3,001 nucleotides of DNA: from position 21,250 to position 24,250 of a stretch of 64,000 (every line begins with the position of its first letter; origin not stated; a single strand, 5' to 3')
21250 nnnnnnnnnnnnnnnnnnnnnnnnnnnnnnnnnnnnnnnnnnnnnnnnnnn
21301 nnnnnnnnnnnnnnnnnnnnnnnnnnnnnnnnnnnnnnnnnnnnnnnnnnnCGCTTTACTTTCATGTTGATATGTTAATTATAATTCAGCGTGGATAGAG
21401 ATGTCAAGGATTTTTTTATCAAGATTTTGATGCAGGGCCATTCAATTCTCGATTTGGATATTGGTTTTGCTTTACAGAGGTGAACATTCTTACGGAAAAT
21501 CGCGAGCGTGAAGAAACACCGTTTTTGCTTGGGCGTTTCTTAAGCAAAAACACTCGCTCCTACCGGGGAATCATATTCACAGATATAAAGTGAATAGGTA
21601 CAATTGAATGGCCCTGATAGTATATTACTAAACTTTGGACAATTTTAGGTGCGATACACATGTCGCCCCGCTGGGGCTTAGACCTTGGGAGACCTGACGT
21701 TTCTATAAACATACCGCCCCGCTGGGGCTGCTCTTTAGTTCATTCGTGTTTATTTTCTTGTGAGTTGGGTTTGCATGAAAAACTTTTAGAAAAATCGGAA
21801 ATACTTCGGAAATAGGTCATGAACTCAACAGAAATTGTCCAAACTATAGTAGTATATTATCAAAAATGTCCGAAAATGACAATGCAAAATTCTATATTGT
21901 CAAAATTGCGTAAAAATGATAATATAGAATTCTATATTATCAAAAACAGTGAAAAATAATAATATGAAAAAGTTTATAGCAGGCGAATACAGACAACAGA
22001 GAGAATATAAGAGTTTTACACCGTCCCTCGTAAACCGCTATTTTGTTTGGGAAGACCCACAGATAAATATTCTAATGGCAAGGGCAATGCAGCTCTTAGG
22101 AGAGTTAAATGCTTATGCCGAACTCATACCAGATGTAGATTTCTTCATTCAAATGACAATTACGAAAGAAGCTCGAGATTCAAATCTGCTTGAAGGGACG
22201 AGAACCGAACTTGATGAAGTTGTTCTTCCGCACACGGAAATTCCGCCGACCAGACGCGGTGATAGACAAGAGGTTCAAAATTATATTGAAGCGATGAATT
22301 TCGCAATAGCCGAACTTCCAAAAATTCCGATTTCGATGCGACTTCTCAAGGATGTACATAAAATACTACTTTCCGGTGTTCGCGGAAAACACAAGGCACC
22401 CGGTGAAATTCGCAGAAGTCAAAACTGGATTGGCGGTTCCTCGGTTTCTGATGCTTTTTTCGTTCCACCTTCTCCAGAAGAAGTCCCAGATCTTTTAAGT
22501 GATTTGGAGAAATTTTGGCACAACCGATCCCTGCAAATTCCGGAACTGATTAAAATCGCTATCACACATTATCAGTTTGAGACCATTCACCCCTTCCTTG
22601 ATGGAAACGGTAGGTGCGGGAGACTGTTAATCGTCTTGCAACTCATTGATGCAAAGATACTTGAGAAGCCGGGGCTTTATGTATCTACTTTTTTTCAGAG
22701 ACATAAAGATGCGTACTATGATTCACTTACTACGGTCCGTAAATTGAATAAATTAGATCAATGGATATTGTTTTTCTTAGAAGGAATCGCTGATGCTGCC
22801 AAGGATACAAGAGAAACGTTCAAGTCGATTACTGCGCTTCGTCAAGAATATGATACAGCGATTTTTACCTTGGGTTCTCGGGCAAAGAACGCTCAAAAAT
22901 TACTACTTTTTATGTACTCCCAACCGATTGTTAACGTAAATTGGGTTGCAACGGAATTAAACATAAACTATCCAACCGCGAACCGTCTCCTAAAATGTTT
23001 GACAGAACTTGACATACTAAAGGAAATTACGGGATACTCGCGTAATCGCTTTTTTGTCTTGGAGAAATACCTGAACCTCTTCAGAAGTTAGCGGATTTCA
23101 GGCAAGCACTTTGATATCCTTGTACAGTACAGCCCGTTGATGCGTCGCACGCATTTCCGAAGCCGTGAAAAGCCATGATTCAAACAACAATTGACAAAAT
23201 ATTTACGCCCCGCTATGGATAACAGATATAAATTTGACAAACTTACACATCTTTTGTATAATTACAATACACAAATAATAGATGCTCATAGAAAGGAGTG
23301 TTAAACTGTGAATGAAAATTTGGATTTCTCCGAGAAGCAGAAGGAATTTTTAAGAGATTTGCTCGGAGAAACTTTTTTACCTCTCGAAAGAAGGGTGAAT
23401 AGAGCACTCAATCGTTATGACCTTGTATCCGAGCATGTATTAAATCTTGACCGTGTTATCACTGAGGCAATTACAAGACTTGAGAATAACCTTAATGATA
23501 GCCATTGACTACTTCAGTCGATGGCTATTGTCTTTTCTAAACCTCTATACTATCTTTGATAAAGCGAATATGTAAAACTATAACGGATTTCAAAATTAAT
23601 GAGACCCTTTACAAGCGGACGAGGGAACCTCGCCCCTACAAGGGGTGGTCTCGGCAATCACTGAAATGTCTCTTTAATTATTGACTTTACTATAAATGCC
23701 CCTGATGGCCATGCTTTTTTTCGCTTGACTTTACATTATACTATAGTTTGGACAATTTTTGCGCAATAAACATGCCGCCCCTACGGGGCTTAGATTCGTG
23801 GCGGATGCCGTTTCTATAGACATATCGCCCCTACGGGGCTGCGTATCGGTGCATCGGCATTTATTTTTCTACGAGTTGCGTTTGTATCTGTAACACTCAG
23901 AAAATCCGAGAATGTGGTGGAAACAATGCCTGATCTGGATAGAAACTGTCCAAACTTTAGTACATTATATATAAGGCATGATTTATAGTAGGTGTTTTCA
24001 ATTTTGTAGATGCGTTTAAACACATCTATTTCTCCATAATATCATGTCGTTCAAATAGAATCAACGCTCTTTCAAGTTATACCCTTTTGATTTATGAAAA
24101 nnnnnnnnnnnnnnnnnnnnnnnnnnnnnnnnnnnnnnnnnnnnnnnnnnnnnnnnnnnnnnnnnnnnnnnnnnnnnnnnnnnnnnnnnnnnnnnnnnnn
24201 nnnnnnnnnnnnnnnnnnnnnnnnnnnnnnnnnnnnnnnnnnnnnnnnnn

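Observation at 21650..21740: Paired-hairpin element core shows compensatory stem changes across copies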

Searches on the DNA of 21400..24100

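Call 38: search_rna_families(source=window, start=21400, end=24100, threshold=evalue, max_evalue=10, show_alignments=3)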
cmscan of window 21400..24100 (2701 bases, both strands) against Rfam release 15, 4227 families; matches with E-value up to 10: 2.
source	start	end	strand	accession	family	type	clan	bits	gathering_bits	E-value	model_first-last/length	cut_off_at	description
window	22274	22322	-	RF01771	rnk_leader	Cis-reg; leader;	-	18.5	50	8.3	1-109/109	no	Enterobacteria rnk leader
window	23768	23789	+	RF01687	Acido-Lenti-1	Gene; sRNA;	-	14.7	37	4.4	24-45/46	no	Acido-Lenti-1 RNA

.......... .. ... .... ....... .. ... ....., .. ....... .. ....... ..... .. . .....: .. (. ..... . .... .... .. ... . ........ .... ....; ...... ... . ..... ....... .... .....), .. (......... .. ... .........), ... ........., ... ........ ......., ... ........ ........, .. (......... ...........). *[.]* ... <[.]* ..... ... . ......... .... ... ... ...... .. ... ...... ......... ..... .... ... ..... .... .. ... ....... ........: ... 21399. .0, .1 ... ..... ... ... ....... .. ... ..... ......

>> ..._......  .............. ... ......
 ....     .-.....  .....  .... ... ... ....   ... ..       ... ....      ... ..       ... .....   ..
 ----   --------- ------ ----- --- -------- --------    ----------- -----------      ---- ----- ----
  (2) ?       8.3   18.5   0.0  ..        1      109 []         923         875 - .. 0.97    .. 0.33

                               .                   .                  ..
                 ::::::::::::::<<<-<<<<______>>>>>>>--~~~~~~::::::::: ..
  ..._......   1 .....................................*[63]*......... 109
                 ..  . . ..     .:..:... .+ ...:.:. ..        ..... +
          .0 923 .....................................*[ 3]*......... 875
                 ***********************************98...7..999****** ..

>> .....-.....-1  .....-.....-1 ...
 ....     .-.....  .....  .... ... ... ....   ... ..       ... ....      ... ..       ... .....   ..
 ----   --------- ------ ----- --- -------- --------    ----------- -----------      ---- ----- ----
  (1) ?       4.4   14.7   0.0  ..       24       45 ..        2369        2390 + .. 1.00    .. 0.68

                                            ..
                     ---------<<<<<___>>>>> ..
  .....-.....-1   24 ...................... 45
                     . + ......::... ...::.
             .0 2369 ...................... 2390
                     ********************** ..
